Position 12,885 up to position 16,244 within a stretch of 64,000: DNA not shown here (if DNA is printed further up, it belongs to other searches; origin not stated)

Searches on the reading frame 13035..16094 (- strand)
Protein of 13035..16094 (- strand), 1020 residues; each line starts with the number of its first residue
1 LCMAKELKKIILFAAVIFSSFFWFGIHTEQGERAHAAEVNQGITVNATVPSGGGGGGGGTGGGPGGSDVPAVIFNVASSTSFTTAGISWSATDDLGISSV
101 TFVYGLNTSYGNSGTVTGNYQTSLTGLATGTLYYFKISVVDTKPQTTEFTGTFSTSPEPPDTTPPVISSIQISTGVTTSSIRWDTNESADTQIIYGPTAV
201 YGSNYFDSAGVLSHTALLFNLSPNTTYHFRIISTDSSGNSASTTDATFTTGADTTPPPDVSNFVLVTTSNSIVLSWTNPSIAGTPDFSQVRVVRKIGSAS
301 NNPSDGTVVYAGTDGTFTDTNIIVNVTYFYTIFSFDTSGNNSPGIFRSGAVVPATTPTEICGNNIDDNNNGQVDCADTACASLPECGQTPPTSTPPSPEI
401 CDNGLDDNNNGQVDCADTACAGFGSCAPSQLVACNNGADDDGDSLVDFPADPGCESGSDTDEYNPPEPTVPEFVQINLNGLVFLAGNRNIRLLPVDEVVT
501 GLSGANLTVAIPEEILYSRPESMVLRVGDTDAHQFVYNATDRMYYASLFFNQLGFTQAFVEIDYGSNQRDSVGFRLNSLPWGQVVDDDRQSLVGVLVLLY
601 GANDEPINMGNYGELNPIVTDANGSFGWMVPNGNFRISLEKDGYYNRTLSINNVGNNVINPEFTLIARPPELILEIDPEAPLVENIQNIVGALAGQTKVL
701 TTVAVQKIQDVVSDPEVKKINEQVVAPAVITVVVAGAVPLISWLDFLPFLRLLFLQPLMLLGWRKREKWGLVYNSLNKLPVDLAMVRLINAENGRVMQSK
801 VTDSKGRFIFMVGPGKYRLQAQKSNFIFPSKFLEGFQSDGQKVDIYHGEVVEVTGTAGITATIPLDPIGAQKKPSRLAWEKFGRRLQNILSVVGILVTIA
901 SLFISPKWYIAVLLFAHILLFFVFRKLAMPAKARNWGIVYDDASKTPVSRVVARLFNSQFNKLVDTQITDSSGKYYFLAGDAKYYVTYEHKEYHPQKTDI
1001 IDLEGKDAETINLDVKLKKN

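Call 44: search_protein_families(library=pfam, proteins=[window:13035-16094:-], max_evalue=0.001)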
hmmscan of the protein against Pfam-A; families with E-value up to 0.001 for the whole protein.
window:13035-16094:- (1020 aa): 3 families
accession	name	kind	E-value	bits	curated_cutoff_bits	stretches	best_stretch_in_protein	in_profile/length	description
PF16656.11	Pur_ac_phosph_N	-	2.8e-07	31.5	30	1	175-250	24-93/93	Purple acid Phosphatase, N-terminal domain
PF17210.9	SdrD_B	-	5.1e-07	30.3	29.7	0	941-991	17-68/112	SdrD B-like domain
PF00041.27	fn3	-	7.8e-07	29.7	25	0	80-146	11-78/84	Fibronectin type III domain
